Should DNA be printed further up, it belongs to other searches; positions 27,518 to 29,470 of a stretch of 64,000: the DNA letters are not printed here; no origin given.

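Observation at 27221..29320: Translationally coupled Pif1-family helicase (with C-terminal HTH) and ParB/Srx-like nuclease-domain protein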

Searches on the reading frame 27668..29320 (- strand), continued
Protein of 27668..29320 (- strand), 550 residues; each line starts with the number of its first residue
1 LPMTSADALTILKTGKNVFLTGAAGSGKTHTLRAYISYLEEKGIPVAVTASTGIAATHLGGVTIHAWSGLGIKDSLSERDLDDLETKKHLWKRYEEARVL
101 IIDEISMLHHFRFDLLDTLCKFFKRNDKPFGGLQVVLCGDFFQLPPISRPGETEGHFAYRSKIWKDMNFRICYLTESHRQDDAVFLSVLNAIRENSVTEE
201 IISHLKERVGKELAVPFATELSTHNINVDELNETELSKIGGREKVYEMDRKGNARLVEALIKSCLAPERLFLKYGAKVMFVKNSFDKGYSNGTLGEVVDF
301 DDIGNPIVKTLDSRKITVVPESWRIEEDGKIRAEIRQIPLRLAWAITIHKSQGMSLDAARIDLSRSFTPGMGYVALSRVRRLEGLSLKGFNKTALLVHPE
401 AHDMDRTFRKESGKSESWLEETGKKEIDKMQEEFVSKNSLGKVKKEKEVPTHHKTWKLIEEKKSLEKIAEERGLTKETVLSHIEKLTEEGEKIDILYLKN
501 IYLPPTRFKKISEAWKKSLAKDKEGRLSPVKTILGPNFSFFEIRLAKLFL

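Call 35: find_homologous_proteins(query=window:27668-29320:-, max_evalue=1e-30)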
Query window:27668-29320:- (550 aa): 8000 proteins with E <= 1e-30 among 8000 candidates; the best 120 are listed.
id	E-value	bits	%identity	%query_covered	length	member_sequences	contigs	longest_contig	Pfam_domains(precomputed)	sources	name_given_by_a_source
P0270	0.0e+0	1228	100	100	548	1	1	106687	PF05970.21,PF13604.13,PF13245.13,PF14493.13,PF13401.13,PF21530.4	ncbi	-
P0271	3.0e-232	790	66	100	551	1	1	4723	PF05970.21,PF13604.13,PF13245.13,PF14493.13,PF13401.13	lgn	-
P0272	2.8e-222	757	64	100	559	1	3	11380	PF00270.36,PF05970.21,PF01443.25,PF13604.13,PF13245.13,PF14493.13,PF13401.13,PF21530.4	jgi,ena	-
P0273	2.6e-220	750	62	100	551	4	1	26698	PF05970.21,PF13604.13,PF13245.13,PF14493.13,PF13401.13,PF02689.21,PF21530.4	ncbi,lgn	-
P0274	2.6e-217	741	61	100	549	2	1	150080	PF05970.21,PF01443.25,PF13604.13,PF13245.13,PF14493.13,PF13401.13,PF21530.4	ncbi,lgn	-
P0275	1.6e-215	735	61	100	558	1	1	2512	PF05970.21,PF13604.13,PF13245.13,PF14493.13,PF13401.13,PF21530.4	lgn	-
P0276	2.3e-215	734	61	100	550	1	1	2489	PF05970.21,PF13604.13,PF13245.13,PF14493.13,PF13401.13,PF21530.4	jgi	jgi:ATP-dependent DNA helicase PIF1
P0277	1.1e-213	729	61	100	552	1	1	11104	PF05970.21,PF13604.13,PF13245.13,PF14493.13,PF13401.13,PF21530.4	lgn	-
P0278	4.1e-213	727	60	100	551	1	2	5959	PF05970.21,PF01443.25,PF13604.13,PF13245.13,PF14493.13,PF13401.13,PF21530.4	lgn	-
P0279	1.0e-212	725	61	100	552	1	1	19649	PF05970.21,PF13604.13,PF13245.13,PF14493.13,PF13401.13,PF21530.4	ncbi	-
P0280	1.3e-212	725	62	100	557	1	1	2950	PF05970.21,PF13604.13,PF13245.13,PF14493.13,PF18335.8,PF13401.13,PF02689.21,PF21530.4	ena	-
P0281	6.6e-212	723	61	100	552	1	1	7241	PF05970.21,PF13604.13,PF13245.13,PF14493.13,PF13401.13,PF21530.4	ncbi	-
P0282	1.8e-211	721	60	100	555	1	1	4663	PF05970.21,PF01443.25,PF13604.13,PF13245.13,PF14493.13,PF13401.13,PF21530.4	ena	-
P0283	2.3e-211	721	61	100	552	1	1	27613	PF03266.22,PF05970.21,PF13604.13,PF13245.13,PF14493.13,PF13401.13,PF02689.21,PF21530.4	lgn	-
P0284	5.9e-211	720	60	100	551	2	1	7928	PF05970.21,PF01443.25,PF13604.13,PF13245.13,PF14493.13,PF13401.13,PF21530.4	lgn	-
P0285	1.6e-210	718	60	100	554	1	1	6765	PF05970.21,PF13604.13,PF13245.13,PF14493.13,PF13401.13,PF21530.4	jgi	-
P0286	9.6e-210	716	61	100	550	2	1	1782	PF05970.21,PF13604.13,PF13245.13,PF14493.13,PF13401.13,PF21530.4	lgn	-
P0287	7.0e-209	713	59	100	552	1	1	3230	PF05970.21,PF13604.13,PF13245.13,PF14493.13,PF18335.8,PF13401.13,PF02689.21,PF21530.4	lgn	-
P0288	8.5e-209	713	61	100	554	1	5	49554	PF05970.21,PF13604.13,PF13245.13,PF14493.13,PF13401.13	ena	-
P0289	1.2e-206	705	60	100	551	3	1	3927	PF05970.21,PF01443.25,PF13604.13,PF13245.13,PF14493.13,PF13401.13,PF21530.4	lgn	-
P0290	6.4e-206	703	59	100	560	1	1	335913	PF05970.21,PF13604.13,PF13245.13,PF14493.13,PF13401.13,PF21530.4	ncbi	-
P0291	1.7e-205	702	59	100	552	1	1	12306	PF05970.21,PF13604.13,PF13245.13,PF14493.13,PF13401.13,PF21530.4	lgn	-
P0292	3.0e-205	701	58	100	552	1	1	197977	PF05970.21,PF13604.13,PF13245.13,PF14493.13,PF13401.13,PF21530.4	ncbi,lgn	-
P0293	3.4e-205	701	60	100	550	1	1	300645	PF05970.21,PF01443.25,PF13604.13,PF13245.13,PF14493.13,PF18335.8,PF13401.13,PF21530.4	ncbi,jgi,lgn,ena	ncbi:MAG: helix-turn-helix domain-containing protein [Candidatus Paceibacterota bacterium]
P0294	1.8e-204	698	59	100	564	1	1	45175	PF05970.21,PF13604.13,PF13245.13,PF14493.13,PF13401.13,PF21530.4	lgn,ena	-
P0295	1.2e-203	696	58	100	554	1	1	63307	PF05970.21,PF13604.13,PF13245.13,PF14493.13,PF13401.13,PF21530.4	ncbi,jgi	ncbi:MAG: AAA family ATPase [Candidatus Paceibacterota bacterium]|jgi:ATP-dependent exoDNAse (exonuc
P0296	2.1e-203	695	59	100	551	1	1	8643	PF05970.21,PF13604.13,PF13245.13,PF14493.13,PF13401.13,PF21530.4,PF21220.4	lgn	-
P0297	5.3e-203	693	57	100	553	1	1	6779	PF05970.21,PF13604.13,PF13245.13,PF14493.13,PF13401.13,PF21530.4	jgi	jgi:hypothetical protein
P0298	1.1e-202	692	59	100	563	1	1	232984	PF05970.21,PF13604.13,PF13245.13,PF14493.13,PF13401.13,PF21530.4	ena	-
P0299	1.6e-202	692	59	99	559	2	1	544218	PF05970.21,PF13604.13,PF13245.13,PF14493.13,PF18335.8,PF13401.13,PF21530.4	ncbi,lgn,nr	ncbi:AAA family ATPase [Candidatus Parcubacteria bacterium]|nr:AAA family ATPase [Candidatus Parcuba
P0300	4.4e-202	690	62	92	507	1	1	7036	PF05970.21,PF01443.25,PF13604.13,PF13245.13,PF14493.13,PF13401.13,PF21530.4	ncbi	-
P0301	7.2e-202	690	59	100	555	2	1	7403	PF05970.21,PF01443.25,PF13604.13,PF13245.13,PF14493.13,PF13401.13,PF21530.4,PF13191.13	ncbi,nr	ncbi:MAG TPA: AAA family ATPase [Candidatus Paceibacterota bacterium]|nr:AAA family ATPase [Candidat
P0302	4.0e-201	687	60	100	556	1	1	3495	PF05970.21,PF13604.13,PF13245.13,PF14493.13,PF18335.8,PF13401.13,PF21530.4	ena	-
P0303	4.7e-201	687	59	100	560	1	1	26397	PF05970.21,PF13604.13,PF13245.13,PF14493.13,PF18335.8,PF13401.13,PF02689.21,PF21530.4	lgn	-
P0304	1.0e-200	686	59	100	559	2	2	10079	PF05970.21,PF13604.13,PF13245.13,PF14493.13,PF18335.8,PF13401.13,PF21530.4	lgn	-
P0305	1.5e-200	685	57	100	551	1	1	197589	PF05970.21,PF13604.13,PF13245.13,PF14493.13,PF18335.8,PF13401.13,PF21530.4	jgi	jgi:ATP-dependent DNA helicase PIF1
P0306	2.8e-200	684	59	100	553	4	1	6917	PF05970.21,PF13604.13,PF13245.13,PF14493.13,PF13401.13,PF20720.4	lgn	-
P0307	1.8e-199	682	56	100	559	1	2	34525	PF05970.21,PF13604.13,PF13245.13,PF14493.13,PF13401.13,PF21530.4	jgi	jgi:ATP-dependent DNA helicase PIF1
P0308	4.8e-199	680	60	92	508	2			PF05970.21,PF13604.13,PF13245.13,PF14493.13,PF18335.8,PF13401.13,PF21530.4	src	-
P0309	1.9e-198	678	58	100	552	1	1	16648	PF05970.21,PF01443.25,PF13604.13,PF13245.13,PF14493.13,PF13401.13,PF02689.21,PF21530.4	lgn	-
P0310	1.6e-197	675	58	100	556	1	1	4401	PF05970.21,PF01443.25,PF13604.13,PF13245.13,PF14493.13,PF18335.8,PF13401.13,PF02689.21,PF21530.4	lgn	-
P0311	1.1e-196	672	57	99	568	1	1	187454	PF05970.21,PF13604.13,PF13245.13,PF14493.13,PF13401.13,PF21530.4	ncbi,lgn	ncbi:MAG: AAA family ATPase [Patescibacteria group bacterium]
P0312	1.2e-195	669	57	100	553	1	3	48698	PF05970.21,PF01443.25,PF13604.13,PF13245.13,PF14493.13,PF13401.13,PF02689.21,PF21530.4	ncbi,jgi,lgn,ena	-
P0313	8.4e-195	666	55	100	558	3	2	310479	PF05970.21,PF01443.25,PF13604.13,PF13245.13,PF14493.13,PF13401.13,PF02689.21,PF21530.4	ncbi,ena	-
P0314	9.5e-195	666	56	100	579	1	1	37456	PF05970.21,PF13604.13,PF13245.13,PF14493.13,PF13401.13,PF02689.21,PF21530.4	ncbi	-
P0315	3.3e-194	664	57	100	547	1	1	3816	PF03266.22,PF05970.21,PF13604.13,PF13245.13,PF14493.13,PF13401.13,PF21530.4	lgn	-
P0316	6.1e-194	663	57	100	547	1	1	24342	PF05970.21,PF01443.25,PF13604.13,PF13245.13,PF14493.13,PF13401.13,PF21530.4,PF13191.13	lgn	-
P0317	5.4e-193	660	56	99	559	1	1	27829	PF05970.21,PF13604.13,PF13245.13,PF14493.13,PF13401.13,PF02689.21,PF21530.4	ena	-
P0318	5.9e-193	660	56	100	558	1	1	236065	PF05970.21,PF13604.13,PF13245.13,PF14493.13,PF13401.13,PF02689.21,PF21530.4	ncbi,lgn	-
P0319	2.6e-192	658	56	100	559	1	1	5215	PF05970.21,PF13604.13,PF13245.13,PF14493.13,PF13401.13,PF02689.21,PF21530.4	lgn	-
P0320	5.7e-192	657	56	100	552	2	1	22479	PF05970.21,PF01443.25,PF13604.13,PF13245.13,PF14493.13,PF13401.13,PF02689.21,PF21530.4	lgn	-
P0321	2.4e-191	655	56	100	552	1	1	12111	PF13412.13,PF05970.21,PF13604.13,PF13245.13,PF14493.13,PF13401.13,PF21530.4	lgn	-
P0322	3.3e-191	654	57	100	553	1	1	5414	PF05970.21,PF13604.13,PF13245.13,PF14493.13,PF18335.8,PF21530.4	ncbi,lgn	-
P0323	4.4e-191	654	55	100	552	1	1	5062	PF05970.21,PF13604.13,PF13245.13,PF14493.13,PF02689.21,PF21530.4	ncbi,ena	-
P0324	1.7e-190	652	55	100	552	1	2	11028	PF05970.21,PF13604.13,PF13245.13,PF14493.13,PF21530.4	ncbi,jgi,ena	-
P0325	2.7e-190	651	55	100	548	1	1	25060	PF05970.21,PF13604.13,PF13245.13,PF14493.13,PF13401.13,PF02689.21,PF13191.13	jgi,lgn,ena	-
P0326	2.7e-190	651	56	100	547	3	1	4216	PF05970.21,PF01443.25,PF13604.13,PF13245.13,PF14493.13,PF13401.13,PF21530.4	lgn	-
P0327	1.2e-189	649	55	99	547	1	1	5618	PF05970.21,PF01443.25,PF13604.13,PF13245.13,PF14493.13,PF13401.13,PF21530.4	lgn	-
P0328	1.3e-189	649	55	100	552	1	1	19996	PF05970.21,PF13604.13,PF13245.13,PF14493.13,PF21530.4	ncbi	-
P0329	1.4e-189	649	57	100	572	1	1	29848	PF05970.21,PF13604.13,PF13245.13,PF14493.13,PF13401.13,PF21530.4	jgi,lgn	-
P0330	7.9e-189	647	54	100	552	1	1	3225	PF05970.21,PF13604.13,PF13245.13,PF14493.13,PF13401.13,PF02689.21,PF21530.4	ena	-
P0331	1.0e-188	646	54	100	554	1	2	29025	PF05970.21,PF13604.13,PF13245.13,PF14493.13,PF21530.4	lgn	-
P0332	2.8e-188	645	54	100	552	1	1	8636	PF13538.13,PF05970.21,PF01443.25,PF13604.13,PF13245.13,PF14493.13,PF13401.13,PF02689.21,PF21530.4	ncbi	-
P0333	3.5e-188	644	55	100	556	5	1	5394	PF05970.21,PF13936.13,PF13604.13,PF13245.13,PF14493.13,PF18335.8,PF13401.13,PF21530.4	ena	-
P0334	3.9e-188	644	55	99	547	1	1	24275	PF05970.21,PF01443.25,PF13604.13,PF13245.13,PF14493.13,PF13401.13,PF21530.4,PF13191.13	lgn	-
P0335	7.4e-188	643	54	100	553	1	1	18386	PF00270.36,PF05970.21,PF13604.13,PF13245.13,PF14493.13,PF21530.4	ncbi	-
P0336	2.4e-187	642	55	100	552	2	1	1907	PF13538.13,PF05970.21,PF13604.13,PF13245.13,PF14493.13,PF13401.13,PF02689.21,PF21530.4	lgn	-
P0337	3.3e-187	641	55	100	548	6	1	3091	PF05970.21,PF01443.25,PF13604.13,PF13245.13,PF14493.13,PF18335.8,PF13401.13,PF02689.21,PF21530.4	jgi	-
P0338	3.4e-187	641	54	100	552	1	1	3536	PF05970.21,PF13604.13,PF13245.13,PF14493.13,PF13401.13,PF02689.21,PF21530.4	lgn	-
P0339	3.5e-187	641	55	98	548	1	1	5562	PF05970.21,PF13604.13,PF13245.13,PF14493.13,PF02689.21,PF21530.4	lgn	-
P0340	3.6e-187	641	54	100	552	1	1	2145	PF05970.21,PF13604.13,PF13245.13,PF14493.13,PF13401.13,PF02689.21,PF21530.4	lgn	-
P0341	4.5e-187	641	55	100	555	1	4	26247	PF05970.21,PF13604.13,PF13245.13,PF14493.13,PF13401.13,PF02689.21,PF21530.4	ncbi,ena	-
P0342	4.7e-187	641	54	100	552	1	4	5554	PF05970.21,PF13604.13,PF13245.13,PF14493.13,PF13401.13,PF02689.21,PF21530.4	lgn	-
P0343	5.1e-187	641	54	100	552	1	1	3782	PF05970.21,PF13604.13,PF13245.13,PF14493.13,PF13401.13,PF02689.21,PF21530.4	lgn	-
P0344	9.8e-187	640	55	100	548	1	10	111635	PF05970.21,PF01443.25,PF13604.13,PF13245.13,PF14493.13,PF13401.13,PF13191.13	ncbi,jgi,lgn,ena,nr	ncbi:MAG: hypothetical protein A2481_03470 [Candidatus Yonathbacteria bacterium RIFOXYC2_FULL_47_9]|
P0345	1.2e-186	639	56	100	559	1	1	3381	PF05970.21,PF13604.13,PF13245.13,PF14493.13,PF13401.13,PF21530.4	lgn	-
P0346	1.7e-186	639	54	100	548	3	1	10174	PF05970.21,PF01443.25,PF13604.13,PF13245.13,PF14493.13,PF18335.8,PF13401.13,PF02689.21,PF21530.4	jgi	-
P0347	3.1e-186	638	56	100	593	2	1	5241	PF05970.21,PF13604.13,PF13245.13,PF14493.13,PF18335.8,PF13401.13,PF21530.4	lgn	-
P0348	1.2e-185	636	54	100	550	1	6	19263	PF05970.21,PF13604.13,PF13245.13,PF14493.13,PF13401.13,PF02689.21,PF21530.4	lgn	-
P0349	1.5e-185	636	55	100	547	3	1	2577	PF05970.21,PF01443.25,PF13604.13,PF13245.13,PF14493.13,PF13401.13,PF21530.4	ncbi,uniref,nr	ncbi:MAG: hypothetical protein A2494_01070 [Candidatus Lloydbacteria bacterium RIFOXYC12_FULL_46_25]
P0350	1.2e-184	633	55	100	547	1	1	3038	PF05970.21,PF13604.13,PF13245.13,PF14493.13,PF13401.13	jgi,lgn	-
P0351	1.6e-184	632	56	99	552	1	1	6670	PF05970.21,PF01443.25,PF13604.13,PF13245.13,PF14493.13,PF13401.13,PF02689.21,PF21530.4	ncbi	-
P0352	2.6e-184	632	55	100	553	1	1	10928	PF05970.21,PF01443.25,PF13604.13,PF13245.13,PF14493.13,PF13401.13,PF02689.21,PF21530.4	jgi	jgi:hypothetical protein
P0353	3.0e-184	632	55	100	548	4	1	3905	PF05970.21,PF13604.13,PF13245.13,PF14493.13,PF13401.13,PF21530.4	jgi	jgi:hypothetical protein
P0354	4.0e-184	631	54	100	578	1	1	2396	PF05970.21,PF13604.13,PF13245.13,PF14493.13,PF13401.13,PF13191.13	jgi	jgi:predicted ATPase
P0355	4.1e-184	631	55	100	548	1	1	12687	PF03266.22,PF05970.21,PF01443.25,PF13604.13,PF13245.13,PF14493.13,PF13401.13,PF13191.13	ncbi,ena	-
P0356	4.3e-184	631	54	100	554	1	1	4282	PF05970.21,PF13604.13,PF13245.13,PF14493.13,PF13401.13,PF02689.21,PF21530.4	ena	-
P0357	5.0e-184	631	54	100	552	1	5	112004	PF05970.21,PF13604.13,PF13245.13,PF14493.13,PF13401.13,PF02689.21,PF21530.4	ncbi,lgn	-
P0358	6.3e-184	630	54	100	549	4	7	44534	PF05970.21,PF13604.13,PF13245.13,PF14493.13,PF13401.13,PF13191.13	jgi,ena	-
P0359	6.4e-184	630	54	100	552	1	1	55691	PF05970.21,PF01443.25,PF13604.13,PF13245.13,PF14493.13,PF13401.13,PF21530.4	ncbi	-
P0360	8.2e-184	630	55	100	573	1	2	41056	PF05970.21,PF13604.13,PF13245.13,PF14493.13,PF13401.13,PF21530.4,PF07728.21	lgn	-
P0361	1.2e-183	630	55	100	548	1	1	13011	PF05970.21,PF13604.13,PF13245.13,PF14493.13,PF13401.13,PF21530.4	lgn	-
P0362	2.1e-183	629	54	100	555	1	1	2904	PF05970.21,PF13604.13,PF13245.13,PF14493.13,PF13401.13,PF02689.21,PF21530.4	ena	-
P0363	2.9e-183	628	55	100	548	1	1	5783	PF05970.21,PF01443.25,PF13604.13,PF13245.13,PF14493.13,PF13401.13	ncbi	-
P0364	3.0e-183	628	53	100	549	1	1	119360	PF05970.21,PF01443.25,PF13604.13,PF13245.13,PF14493.13,PF13401.13,PF02689.21,PF21530.4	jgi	jgi:hypothetical protein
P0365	3.1e-183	628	53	100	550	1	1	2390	PF05970.21,PF13604.13,PF13245.13,PF14493.13,PF13401.13,PF02689.21,PF21530.4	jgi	jgi:ATP-dependent exoDNAse (exonuclease V) alpha subunit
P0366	6.1e-183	627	54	100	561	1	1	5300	PF05970.21,PF13604.13,PF13245.13,PF14493.13,PF13401.13,PF02689.21,PF21530.4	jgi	jgi:ATP-dependent DNA helicase PIF1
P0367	6.5e-183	627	54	100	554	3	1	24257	PF13538.13,PF05970.21,PF01443.25,PF13604.13,PF13245.13,PF14493.13,PF13401.13,PF21530.4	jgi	jgi:ATP-dependent exoDNAse (exonuclease V) alpha subunit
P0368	7.2e-183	627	54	100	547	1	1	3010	PF05970.21,PF13604.13,PF13245.13,PF14493.13,PF13401.13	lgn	-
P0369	7.3e-183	627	55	100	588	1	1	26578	PF05970.21,PF13604.13,PF13245.13,PF14493.13,PF18335.8,PF13401.13,PF02689.21,PF21530.4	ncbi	-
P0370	7.8e-183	627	55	100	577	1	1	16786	PF05970.21,PF13604.13,PF13245.13,PF14493.13,PF18335.8,PF13401.13,PF02689.21,PF21530.4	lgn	-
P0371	8.7e-183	627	55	100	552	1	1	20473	PF05970.21,PF01443.25,PF13604.13,PF13245.13,PF14493.13,PF13401.13,PF21530.4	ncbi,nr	ncbi:MAG: AAA family ATPase [bacterium]|nr:AAA family ATPase [bacterium]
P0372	1.3e-182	626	52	100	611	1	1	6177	PF05970.21,PF13604.13,PF13245.13,PF14493.13,PF13401.13,PF21530.4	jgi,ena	jgi:hypothetical protein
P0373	1.6e-182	626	53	100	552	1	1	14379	PF05970.21,PF13604.13,PF13245.13,PF14493.13,PF13401.13,PF02689.21,PF21530.4,PF01637.25,PF13191.13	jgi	jgi:ATP-dependent DNA helicase PIF1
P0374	1.6e-182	626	54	100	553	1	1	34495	PF13538.13,PF05970.21,PF01443.25,PF13604.13,PF13245.13,PF14493.13,PF13401.13,PF02689.21,PF21530.4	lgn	-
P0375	2.0e-182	625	54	100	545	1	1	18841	PF05970.21,PF13604.13,PF13245.13,PF14493.13,PF13401.13,PF02689.21,PF21530.4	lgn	-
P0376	2.6e-182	625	55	100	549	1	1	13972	PF05970.21,PF13604.13,PF13245.13,PF14493.13,PF13401.13,PF02689.21,PF21530.4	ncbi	ncbi:MAG: helix-turn-helix domain-containing protein [Minisyncoccota bacterium]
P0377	3.7e-182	625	55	100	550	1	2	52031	PF05970.21,PF01443.25,PF13604.13,PF13245.13,PF14493.13,PF13401.13,PF21530.4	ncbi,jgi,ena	-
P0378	4.0e-182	624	55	100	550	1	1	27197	PF05970.21,PF01443.25,PF13604.13,PF13245.13,PF14493.13,PF13401.13,PF02689.21,PF21530.4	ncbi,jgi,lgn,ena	ncbi:MAG: AAA family ATPase [Candidatus Paceibacterota bacterium]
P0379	7.4e-182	624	55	100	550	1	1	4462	PF05970.21,PF01443.25,PF13604.13,PF13245.13,PF14493.13,PF13401.13,PF21530.4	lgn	-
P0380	8.1e-182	623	54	100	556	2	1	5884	PF05970.21,PF13604.13,PF13245.13,PF14493.13,PF13401.13,PF02689.21,PF21530.4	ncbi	-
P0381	1.0e-181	623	55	100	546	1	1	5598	PF03266.22,PF05970.21,PF13604.13,PF13245.13,PF14493.13,PF21530.4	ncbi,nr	ncbi:MAG TPA: AAA family ATPase [Candidatus Paceibacterota bacterium]|nr:AAA family ATPase [Candidat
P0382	1.2e-181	623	54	100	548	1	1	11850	PF05970.21,PF13604.13,PF13245.13,PF14493.13,PF13401.13,PF21530.4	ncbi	-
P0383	1.4e-181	623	53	100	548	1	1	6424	PF05970.21,PF01443.25,PF13604.13,PF13245.13,PF14493.13,PF13401.13,PF02689.21,PF21530.4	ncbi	-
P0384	1.5e-181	623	54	100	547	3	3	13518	PF05970.21,PF13604.13,PF13245.13,PF14493.13,PF13401.13,PF21530.4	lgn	-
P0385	1.5e-181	623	55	100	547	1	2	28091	PF05970.21,PF13604.13,PF13245.13,PF14493.13,PF13401.13,PF21530.4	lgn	-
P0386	1.6e-181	623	54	100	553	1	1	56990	PF13538.13,PF05970.21,PF01443.25,PF13604.13,PF13245.13,PF14493.13,PF13401.13,PF21530.4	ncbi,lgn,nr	ncbi:MAG: AAA family ATPase [bacterium]|nr:AAA family ATPase [bacterium]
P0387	1.9e-181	622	54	100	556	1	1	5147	PF05970.21,PF01443.25,PF13604.13,PF13245.13,PF14493.13,PF13401.13,PF02689.21,PF21530.4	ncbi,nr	ncbi:MAG: AAA family ATPase [Candidatus Yonathbacteria bacterium]|nr:AAA family ATPase [Candidatus Y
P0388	2.0e-181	622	54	100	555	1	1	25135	PF13538.13,PF05970.21,PF01443.25,PF13604.13,PF13245.13,PF14493.13,PF13401.13,PF02689.21,PF21530.4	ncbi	-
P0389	2.2e-181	622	54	100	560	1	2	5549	PF00270.36,PF05970.21,PF01443.25,PF13604.13,PF13245.13,PF14493.13,PF13401.13,PF02689.21,PF21530.4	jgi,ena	-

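Call 40: find_encoding_contigs(protein=P0271, flank=8000, max_places=3)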
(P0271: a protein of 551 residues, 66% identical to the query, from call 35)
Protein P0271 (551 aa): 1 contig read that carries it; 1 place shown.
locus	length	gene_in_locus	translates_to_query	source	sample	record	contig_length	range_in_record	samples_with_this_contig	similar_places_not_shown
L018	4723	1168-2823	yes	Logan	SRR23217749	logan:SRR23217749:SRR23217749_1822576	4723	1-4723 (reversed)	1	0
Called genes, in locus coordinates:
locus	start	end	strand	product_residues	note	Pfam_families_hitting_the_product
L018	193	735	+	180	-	PF01625:PMSR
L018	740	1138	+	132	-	PF01641:SelR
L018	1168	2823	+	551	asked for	PF05970:PIF1, PF13245:AAA_19, PF13401:AAA_22 (weak), PF13604:AAA_30, PF14493:HTH_40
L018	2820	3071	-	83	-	PF00462:Glutaredoxin, PF13417:GST_N_3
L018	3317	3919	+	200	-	-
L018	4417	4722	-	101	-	?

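Call 41: find_encoding_contigs(protein=P0273, flank=8000, max_places=3)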
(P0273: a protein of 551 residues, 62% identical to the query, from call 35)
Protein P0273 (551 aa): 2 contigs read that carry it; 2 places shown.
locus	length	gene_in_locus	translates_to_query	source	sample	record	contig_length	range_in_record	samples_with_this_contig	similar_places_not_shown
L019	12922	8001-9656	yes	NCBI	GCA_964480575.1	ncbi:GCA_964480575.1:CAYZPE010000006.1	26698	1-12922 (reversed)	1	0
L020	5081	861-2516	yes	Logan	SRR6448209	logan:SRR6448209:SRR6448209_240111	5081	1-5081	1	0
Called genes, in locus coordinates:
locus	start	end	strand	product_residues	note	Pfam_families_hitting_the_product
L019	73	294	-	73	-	-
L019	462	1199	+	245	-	PF00175:NAD_binding_1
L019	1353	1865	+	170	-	PF05974:DUF892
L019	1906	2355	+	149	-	PF12732:YtxH (weak)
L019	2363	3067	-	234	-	PF00535:Glycos_transf_2, PF10111:Glyco_tranf_2_2, PF13641:Glyco_tranf_2_3 (weak)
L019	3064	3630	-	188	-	PF09335:VTT_dom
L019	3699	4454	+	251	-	-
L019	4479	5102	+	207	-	PF02698:DUF218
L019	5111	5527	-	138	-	-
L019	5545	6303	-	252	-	-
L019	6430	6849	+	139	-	PF01475:FUR, PF13790:SR1P (faint)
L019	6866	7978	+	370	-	PF07907:YibE_F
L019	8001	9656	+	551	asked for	PF02689:Herpes_Helicase (faint), PF05970:PIF1, PF13245:AAA_19, PF13401:AAA_22 (weak), PF13604:AAA_30, PF21530:Pif1_2B_dom (weak), PF14493:HTH_40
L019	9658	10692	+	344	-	PF13091:PLDc_2 (weak), PF00614:PLDc (faint), PF13091:PLDc_2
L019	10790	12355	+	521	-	-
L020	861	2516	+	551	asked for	PF02689:Herpes_Helicase (faint), PF05970:PIF1, PF13245:AAA_19, PF13401:AAA_22 (weak), PF13604:AAA_30, PF21530:Pif1_2B_dom (weak), PF14493:HTH_40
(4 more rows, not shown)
